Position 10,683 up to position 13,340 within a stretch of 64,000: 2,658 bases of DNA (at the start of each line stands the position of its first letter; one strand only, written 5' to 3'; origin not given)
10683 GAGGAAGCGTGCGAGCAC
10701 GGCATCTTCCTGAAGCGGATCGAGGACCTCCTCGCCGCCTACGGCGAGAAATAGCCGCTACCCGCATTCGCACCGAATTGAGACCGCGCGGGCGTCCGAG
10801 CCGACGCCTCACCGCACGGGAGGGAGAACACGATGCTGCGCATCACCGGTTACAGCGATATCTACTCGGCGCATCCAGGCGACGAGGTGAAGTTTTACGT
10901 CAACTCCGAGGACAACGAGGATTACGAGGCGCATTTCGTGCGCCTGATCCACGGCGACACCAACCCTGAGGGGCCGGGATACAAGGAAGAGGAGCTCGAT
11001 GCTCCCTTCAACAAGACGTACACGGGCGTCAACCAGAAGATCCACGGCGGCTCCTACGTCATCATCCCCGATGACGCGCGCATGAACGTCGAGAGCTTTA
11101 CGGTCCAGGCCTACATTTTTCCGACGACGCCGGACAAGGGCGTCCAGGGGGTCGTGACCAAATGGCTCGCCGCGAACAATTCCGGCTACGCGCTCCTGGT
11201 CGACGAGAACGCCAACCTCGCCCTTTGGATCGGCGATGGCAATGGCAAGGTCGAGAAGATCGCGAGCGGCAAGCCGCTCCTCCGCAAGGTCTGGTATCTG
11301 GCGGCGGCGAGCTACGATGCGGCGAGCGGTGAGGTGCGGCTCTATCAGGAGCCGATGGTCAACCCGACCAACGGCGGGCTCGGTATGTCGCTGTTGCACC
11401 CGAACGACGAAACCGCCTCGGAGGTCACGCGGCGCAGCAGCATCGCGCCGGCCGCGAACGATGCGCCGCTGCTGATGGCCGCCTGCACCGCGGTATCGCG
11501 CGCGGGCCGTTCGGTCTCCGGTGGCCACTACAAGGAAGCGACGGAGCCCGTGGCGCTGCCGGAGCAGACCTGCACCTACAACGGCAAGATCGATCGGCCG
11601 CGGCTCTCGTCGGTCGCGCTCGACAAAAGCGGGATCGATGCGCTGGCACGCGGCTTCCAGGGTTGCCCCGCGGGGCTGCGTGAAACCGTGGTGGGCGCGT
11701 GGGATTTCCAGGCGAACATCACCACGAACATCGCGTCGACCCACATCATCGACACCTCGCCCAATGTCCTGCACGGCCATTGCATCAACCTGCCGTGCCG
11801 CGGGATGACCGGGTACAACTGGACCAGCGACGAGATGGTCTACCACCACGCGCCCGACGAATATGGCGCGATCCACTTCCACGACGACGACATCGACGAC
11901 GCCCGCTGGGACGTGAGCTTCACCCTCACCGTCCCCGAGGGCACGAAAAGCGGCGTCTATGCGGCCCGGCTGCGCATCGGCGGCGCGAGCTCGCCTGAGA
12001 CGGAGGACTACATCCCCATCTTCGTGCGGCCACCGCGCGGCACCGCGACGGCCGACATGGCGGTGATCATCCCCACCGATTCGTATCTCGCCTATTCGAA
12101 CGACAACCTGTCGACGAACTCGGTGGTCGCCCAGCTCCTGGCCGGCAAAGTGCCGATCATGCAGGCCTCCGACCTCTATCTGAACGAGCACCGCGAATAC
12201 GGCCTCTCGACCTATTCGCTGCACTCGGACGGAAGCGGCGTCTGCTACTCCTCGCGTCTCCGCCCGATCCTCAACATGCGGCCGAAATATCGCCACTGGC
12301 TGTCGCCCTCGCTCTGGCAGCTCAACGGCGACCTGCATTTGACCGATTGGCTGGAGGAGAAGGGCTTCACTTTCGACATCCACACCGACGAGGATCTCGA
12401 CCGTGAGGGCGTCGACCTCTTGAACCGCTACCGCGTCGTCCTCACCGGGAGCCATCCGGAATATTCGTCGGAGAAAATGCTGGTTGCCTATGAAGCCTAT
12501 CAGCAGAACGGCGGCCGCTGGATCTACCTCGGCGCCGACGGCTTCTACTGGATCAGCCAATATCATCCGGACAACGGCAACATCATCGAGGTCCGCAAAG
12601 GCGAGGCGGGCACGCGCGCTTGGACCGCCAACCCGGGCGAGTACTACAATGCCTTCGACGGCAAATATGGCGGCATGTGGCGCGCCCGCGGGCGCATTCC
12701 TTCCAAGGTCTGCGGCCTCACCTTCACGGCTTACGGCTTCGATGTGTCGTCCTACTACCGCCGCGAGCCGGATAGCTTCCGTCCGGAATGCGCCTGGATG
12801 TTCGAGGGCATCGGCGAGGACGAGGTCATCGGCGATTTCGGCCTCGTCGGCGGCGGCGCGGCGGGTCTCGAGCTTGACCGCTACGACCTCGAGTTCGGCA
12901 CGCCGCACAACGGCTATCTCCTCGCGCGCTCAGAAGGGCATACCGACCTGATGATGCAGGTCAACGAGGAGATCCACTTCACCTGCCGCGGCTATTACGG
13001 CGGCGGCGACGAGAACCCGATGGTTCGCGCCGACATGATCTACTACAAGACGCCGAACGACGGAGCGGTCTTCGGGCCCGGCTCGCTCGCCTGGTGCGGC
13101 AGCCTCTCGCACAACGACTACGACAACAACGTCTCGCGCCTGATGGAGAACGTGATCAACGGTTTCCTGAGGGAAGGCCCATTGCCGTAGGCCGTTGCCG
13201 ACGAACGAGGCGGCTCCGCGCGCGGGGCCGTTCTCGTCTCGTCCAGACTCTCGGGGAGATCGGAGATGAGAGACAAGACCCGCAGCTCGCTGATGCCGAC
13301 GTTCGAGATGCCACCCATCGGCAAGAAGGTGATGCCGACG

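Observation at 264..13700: Candidate composite island for DMF / methylated-amine catabolism: DMFase-beta-like gene fused to a gmaS-mgsABC-like N-methylglutamate module and DMGDH-family oxidases under a GntR regulator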

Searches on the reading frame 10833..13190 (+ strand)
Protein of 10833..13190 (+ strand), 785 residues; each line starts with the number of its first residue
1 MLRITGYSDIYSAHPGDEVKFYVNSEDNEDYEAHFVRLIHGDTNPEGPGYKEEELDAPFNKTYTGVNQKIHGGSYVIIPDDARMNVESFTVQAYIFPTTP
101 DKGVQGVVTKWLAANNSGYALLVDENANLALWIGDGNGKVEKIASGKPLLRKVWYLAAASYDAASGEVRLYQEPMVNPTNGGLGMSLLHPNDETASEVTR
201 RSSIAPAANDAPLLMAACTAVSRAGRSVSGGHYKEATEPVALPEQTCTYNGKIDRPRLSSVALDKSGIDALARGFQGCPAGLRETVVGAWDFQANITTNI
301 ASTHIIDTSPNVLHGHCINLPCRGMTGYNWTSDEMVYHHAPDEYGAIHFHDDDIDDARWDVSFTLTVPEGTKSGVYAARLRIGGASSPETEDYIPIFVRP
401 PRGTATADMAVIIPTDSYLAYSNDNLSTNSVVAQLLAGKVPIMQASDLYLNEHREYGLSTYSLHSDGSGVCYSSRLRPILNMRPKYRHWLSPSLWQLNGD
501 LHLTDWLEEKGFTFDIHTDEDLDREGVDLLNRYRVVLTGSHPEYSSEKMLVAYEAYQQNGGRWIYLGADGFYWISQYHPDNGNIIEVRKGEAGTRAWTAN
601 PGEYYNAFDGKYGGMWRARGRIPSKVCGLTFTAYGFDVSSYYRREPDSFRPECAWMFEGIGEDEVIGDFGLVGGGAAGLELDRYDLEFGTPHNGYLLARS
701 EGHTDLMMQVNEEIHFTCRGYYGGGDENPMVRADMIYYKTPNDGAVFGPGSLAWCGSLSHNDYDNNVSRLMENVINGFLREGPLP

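Call 4: search_protein_families(library=pfam, proteins=[window:10833-13190:+], max_evalue=0.01)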
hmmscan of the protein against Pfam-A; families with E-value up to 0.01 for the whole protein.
window:10833-13190:+ (785 aa): 2 families
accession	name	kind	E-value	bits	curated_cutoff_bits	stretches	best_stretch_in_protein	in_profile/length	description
PF20254.3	DMFA2_C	-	5.6e-93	312.8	27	1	325-765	4-374/374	N,N-dimethylformamidase beta subunit-like, C-terminal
PF13385.13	Laminin_G_3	-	5.2e-11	43.3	27.6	1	72-171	3-96/151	Concanavalin A-like lectin/glucanases superfamily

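Call 5: search_protein_families(library=ncbifam, proteins=[window:10833-13190:+], max_evalue=0.01)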
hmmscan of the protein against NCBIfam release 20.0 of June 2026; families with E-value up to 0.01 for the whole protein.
window:10833-13190:+ (785 aa): 0 families

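Call 6: search_solved_structures(query=window:10833-13190:+, show_alignments=2, max_evalue=0.01)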
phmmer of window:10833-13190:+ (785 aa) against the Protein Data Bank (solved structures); distinct sequences matched with E-value up to 0.01: 5.
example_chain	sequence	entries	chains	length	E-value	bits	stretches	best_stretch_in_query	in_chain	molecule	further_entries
6lvb_A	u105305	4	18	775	6.1e-193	646.4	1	3-785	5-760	N,N-dimethylformamidase large subunit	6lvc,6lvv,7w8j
6lve_A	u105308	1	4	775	4e-192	643.7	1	3-785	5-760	N,N-dimethylformamidase large subunit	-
6lvd_A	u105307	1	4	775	8.3e-192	642.7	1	3-785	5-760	N,N-dimethylformamidase large subunit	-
8huy_A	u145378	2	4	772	8.4e-136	457.4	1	1-781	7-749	Chains: A,B | N-acetyl-(R)-beta-phenylalanine acylase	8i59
8i5a_A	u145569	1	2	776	8.6e-136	457.4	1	1-781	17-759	N-acetyl-(R)-beta-phenylalanine acylase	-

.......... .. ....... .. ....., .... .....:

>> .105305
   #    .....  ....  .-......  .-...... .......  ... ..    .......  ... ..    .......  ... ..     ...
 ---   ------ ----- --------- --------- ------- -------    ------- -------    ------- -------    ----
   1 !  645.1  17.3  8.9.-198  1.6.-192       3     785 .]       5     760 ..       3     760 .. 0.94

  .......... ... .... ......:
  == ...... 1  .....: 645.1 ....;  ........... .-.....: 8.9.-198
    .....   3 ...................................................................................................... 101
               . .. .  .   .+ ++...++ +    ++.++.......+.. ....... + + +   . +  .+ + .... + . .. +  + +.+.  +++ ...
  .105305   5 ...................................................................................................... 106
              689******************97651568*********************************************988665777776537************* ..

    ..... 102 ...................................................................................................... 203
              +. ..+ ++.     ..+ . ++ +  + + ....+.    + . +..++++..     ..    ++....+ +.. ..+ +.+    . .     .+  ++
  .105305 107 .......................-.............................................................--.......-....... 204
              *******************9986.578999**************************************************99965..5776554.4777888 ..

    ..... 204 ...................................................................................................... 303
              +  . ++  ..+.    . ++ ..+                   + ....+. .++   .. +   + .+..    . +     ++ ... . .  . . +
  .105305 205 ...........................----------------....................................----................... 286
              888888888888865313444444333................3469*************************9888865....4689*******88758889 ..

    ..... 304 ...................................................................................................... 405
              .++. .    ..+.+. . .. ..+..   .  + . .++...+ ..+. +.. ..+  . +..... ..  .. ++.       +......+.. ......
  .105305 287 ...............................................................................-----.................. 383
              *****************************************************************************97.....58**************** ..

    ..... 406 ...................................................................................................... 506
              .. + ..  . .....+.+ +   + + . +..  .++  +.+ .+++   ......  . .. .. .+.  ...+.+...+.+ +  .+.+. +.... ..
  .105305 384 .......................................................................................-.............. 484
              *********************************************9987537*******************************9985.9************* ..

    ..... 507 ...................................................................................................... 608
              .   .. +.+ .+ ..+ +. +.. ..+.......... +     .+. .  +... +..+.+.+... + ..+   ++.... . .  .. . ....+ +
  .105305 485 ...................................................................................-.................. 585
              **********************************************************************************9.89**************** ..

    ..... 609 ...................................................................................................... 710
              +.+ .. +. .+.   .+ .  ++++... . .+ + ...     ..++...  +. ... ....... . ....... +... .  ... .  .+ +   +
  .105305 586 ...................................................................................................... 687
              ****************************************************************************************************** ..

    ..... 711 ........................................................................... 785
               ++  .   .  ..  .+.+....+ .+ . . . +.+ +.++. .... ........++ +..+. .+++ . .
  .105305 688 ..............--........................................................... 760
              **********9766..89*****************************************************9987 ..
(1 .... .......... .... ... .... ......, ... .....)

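Call 15: find_related_loci(query=window:10833-13190:+, collection=genome_contigs, flank=10000)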
Query window:10833-13190:+ (785 aa) in genome_contigs; peptide patterns used: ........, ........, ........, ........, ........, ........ (x = any residue, [..] = any of these).
277 stretches matched a pattern; 220 encode a relative of the query (tblastn E <= 1e-3); the best 80 are kept; 80 distinct loci.
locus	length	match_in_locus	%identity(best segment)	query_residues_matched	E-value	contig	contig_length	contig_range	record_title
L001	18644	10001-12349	82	1-785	0e+0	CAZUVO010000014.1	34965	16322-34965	MAG TPA_asm: uncultured Rhizobiaceae bacterium isolate SRP200020_co5_29 genome assembly, contig: NODE_1814_length_34965_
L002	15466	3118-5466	82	1-785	0e+0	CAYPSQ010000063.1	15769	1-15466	MAG TPA_asm: uncultured Rhizobiaceae bacterium isolate SRP092796_co5_268 genome assembly, contig: NODE_5284_length_15769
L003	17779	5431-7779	82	1-785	0e+0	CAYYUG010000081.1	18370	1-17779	MAG TPA_asm: uncultured Rhodospirillaceae bacterium isolate SRP092796_co3_886 genome assembly, contig: NODE_5359_length_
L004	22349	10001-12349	81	1-785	0e+0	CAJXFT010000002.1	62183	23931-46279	MAG TPA_asm: uncultured Alphaproteobacteria bacterium isolate ERR599062_bin.171_MetaBAT_v2.12.1_MAG genome assembly, con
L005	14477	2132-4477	81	1-785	0e+0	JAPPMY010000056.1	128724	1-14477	MAG: Rhodospirillales bacterium isolate RHO3_bin_58 NODE_320_length_128724_cov_27.028111, whole genome shotgun sequence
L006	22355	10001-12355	79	1-785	0e+0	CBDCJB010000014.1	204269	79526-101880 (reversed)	MAG: Gammaproteobacteria bacterium isolate 73aac9d3-0341-4cc4-bdea-3f58c6bb4f33 genome assembly, contig: contig_14, whol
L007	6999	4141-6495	78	1-785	0e+0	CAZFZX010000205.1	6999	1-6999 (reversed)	MAG TPA_asm: uncultured Enterobacteriaceae bacterium isolate SRP308112_co1_420 genome assembly, contig: NODE_21323_lengt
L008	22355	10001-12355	79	1-785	0e+0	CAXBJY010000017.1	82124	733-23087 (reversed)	MAG TPA_asm: uncultured Gammaproteobacteria bacterium isolate ERR2762122_concoct_79 genome assembly, contig: ERZ3421826.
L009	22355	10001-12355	78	1-785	0e+0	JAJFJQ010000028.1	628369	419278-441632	MAG: Gammaproteobacteria bacterium isolate OFTM106 OFTM106_27, whole genome shotgun sequence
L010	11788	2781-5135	78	1-785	0e+0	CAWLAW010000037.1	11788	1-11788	MAG: Gammaproteobacteria bacterium isolate CB4_SCM.67 genome assembly, contig: Ga0302127_10002195, whole genome shotgun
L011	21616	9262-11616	77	1-785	0e+0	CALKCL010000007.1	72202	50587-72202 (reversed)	MAG: uncultured Gammaproteobacteria bacterium isolate S3_Bin_METABAT__63_1 genome assembly, contig: c_000003953277, whol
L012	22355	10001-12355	78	1-785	0e+0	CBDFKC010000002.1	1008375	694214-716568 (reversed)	MAG: Candidatus Poriferihabitaceae bacterium isolate a4d69010-f4a5-4de6-8f99-68a287b319f1 genome assembly, contig: conti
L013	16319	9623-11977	78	1-785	0e+0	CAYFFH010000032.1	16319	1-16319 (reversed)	MAG TPA_asm: uncultured Enterobacteriaceae bacterium isolate ERP001736_co3_459 genome assembly, contig: NODE_1681_length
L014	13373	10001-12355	78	1-785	0e+0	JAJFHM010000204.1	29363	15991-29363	MAG: Hyphomicrobiales bacterium isolate OFTM302 OFTM302_203, whole genome shotgun sequence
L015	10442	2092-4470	77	1-785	0e+0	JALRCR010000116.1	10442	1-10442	MAG: Gammaproteobacteria bacterium isolate HTM.54 NODE_116_length_10442_cov_4.040617, whole genome shotgun sequence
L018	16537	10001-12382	77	1-785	0e+0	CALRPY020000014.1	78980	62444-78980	MAG: Hydrogenophaga intermedia isolate JJ-CU23-05-3-mx-bin502 genome assembly, contig: JJ-NR103-41-C171, whole genome sh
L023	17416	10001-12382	77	1-785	0e+0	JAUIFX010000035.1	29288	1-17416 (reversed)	MAG: Gammaproteobacteria bacterium isolate Co_bin.12 NODE_9405_length_29288_cov_0.982545, whole genome shotgun sequence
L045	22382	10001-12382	75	1-785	0e+0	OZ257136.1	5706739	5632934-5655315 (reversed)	MAG: Gammaproteobacteria bacterium isolate 9b6e0e2b-a66d-4ea8-b25a-e015b4890f72 genome assembly, chromosome: 1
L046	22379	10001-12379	75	1-784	0e+0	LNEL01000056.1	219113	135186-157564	MAG: Gammaproteobacteria bacterium Ga0077536 Ga0077536_145.1, whole genome shotgun sequence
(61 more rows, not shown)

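Call 22: find_encoding_contigs(protein=window:10833-13190:+, flank=10000, max_places=5)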
Protein window:10833-13190:+ (785 aa): no gene with exactly this product is on record in the collection.

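Call 23: find_homologous_proteins(query=window:10833-13190:+, max_evalue=1e-20)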
Query window:10833-13190:+ (785 aa): 4222 proteins with E <= 1e-20 among 8000 candidates; the best 120 are listed.
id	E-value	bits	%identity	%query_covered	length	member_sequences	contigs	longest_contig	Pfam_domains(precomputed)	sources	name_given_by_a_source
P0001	0.0e+0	1862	100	100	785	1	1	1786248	PF13385.14,PF20254.4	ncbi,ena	-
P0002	0.0e+0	1555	83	100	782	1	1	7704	PF13385.14,PF20254.4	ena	-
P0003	0.0e+0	1554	83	100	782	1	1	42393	PF13385.14,PF20254.4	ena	-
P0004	0.0e+0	1553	83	100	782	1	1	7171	PF13385.14,PF20254.4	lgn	-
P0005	0.0e+0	1553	83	100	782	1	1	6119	PF13385.14,PF20254.4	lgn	-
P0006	0.0e+0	1551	83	100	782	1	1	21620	PF13385.14,PF20254.4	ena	-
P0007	0.0e+0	1551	83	100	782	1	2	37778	PF13385.14,PF20254.4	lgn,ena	-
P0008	0.0e+0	1551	83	100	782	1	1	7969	PF13385.14,PF20254.4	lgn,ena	-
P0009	0.0e+0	1550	83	100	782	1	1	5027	PF13385.14,PF20254.4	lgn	-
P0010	0.0e+0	1549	83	100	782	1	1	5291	PF13385.14,PF20254.4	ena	-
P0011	0.0e+0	1549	83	100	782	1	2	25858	PF13385.14,PF20254.4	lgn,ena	-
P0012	0.0e+0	1548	83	100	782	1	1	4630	PF13385.14,PF20254.4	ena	-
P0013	0.0e+0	1547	83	100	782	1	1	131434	PF13385.14,PF20254.4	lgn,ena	-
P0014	0.0e+0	1547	83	100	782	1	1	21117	PF13385.14,PF20254.4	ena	-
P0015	0.0e+0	1547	83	100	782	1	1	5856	PF13385.14,PF20254.4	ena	-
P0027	0.0e+0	1544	83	100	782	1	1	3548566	PF13385.14,PF20254.4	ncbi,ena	-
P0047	0.0e+0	1496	80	100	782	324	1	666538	PF13385.14,PF20254.4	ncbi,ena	-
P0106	0.0e+0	1420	75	100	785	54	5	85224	PF13385.14,PF20254.4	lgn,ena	-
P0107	0.0e+0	1418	75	100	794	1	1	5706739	PF13385.14,PF20254.4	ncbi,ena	-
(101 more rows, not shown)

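Call 24: find_encoding_contigs(protein=P0001, flank=10000, max_places=3)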
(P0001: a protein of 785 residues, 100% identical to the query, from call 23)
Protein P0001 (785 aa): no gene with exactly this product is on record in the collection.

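Call 25: find_encoding_contigs(protein=P0027, flank=10000, max_places=3)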
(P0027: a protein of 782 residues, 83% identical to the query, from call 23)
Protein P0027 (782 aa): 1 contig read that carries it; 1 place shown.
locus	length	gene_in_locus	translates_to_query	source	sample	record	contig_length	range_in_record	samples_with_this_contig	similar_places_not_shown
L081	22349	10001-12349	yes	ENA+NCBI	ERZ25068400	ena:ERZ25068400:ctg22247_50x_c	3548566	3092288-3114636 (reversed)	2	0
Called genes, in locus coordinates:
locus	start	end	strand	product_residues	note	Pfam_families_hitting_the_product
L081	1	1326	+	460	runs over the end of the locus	PF01474:DAHP_synth_2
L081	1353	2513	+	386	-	-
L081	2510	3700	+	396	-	PF08028:Acyl-CoA_dh_2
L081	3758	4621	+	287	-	PF00941:FAD_binding_5, PF03450:CO_deh_flav_C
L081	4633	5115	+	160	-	PF00111:Fer2, PF13085:Fer2_3 (weak), PF01799:Fer2_2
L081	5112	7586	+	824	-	PF01315:Ald_Xan_dh_C, PF02738:MoCoBD_1, PF20256:MoCoBD_2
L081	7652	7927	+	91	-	-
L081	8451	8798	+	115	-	PF13641:Glyco_tranf_2_3 (weak), PF00535:Glycos_transf_2, PF10111:Glyco_tranf_2_2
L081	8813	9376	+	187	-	-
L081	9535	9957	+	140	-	PF26354:DMF_alpha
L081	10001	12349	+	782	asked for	PF13385:Laminin_G_3, PF20254:DMFA2_C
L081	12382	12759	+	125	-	PF26354:DMF_alpha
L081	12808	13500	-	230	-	PF00702:Hydrolase, PF13419:HAD_2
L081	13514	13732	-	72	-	PF01176:eIF-1a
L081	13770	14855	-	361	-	PF02628:COX15-CtaA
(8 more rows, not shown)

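Call 26: find_encoding_contigs(protein=P0106, flank=10000, max_places=4)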
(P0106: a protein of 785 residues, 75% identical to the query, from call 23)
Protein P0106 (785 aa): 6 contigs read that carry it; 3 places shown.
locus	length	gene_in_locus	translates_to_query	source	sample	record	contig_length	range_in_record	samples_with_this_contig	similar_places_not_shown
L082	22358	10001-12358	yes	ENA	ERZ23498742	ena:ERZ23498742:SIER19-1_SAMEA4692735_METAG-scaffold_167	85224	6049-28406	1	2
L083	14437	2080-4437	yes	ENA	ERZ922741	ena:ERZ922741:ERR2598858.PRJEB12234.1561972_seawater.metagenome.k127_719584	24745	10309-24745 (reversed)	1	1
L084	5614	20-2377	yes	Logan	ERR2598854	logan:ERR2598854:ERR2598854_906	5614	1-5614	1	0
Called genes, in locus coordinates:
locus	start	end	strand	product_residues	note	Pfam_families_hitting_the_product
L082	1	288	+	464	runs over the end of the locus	PF07044:DUF1329, PF17131:TP_0789-like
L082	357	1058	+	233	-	PF01323:DSBA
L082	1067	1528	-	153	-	PF13404:HTH_AsnC-type, PF13412:HTH_24, PF01037:AsnC_trans_reg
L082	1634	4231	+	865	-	PF00456:Transketolase_N (faint), PF17831:PDH_E1_M, PF22613:Transketolase_C_1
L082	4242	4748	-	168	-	PF04248:NTP_transf_9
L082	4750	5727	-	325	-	PF01266:DAO, PF01593:Amino_oxidase (faint), PF13450:NAD_binding_8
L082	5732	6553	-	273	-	PF01149:Fapy_DNA_glyco, PF06831:H2TH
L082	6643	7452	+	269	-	-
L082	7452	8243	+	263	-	PF00106:adh_short, PF08659:KR (weak), PF13561:adh_short_C2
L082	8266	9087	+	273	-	PF02798:GST_N, PF13409:GST_N_2 (weak), PF00043:GST_C (weak), PF13410:GST_C_2 (weak)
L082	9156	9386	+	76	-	-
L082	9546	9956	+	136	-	PF26354:DMF_alpha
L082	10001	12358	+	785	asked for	PF13385:Laminin_G_3, PF20254:DMFA2_C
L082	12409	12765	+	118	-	-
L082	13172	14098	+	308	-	PF01063:Aminotran_4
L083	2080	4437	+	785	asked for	PF13385:Laminin_G_3, PF20254:DMFA2_C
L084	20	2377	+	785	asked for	PF13385:Laminin_G_3, PF20254:DMFA2_C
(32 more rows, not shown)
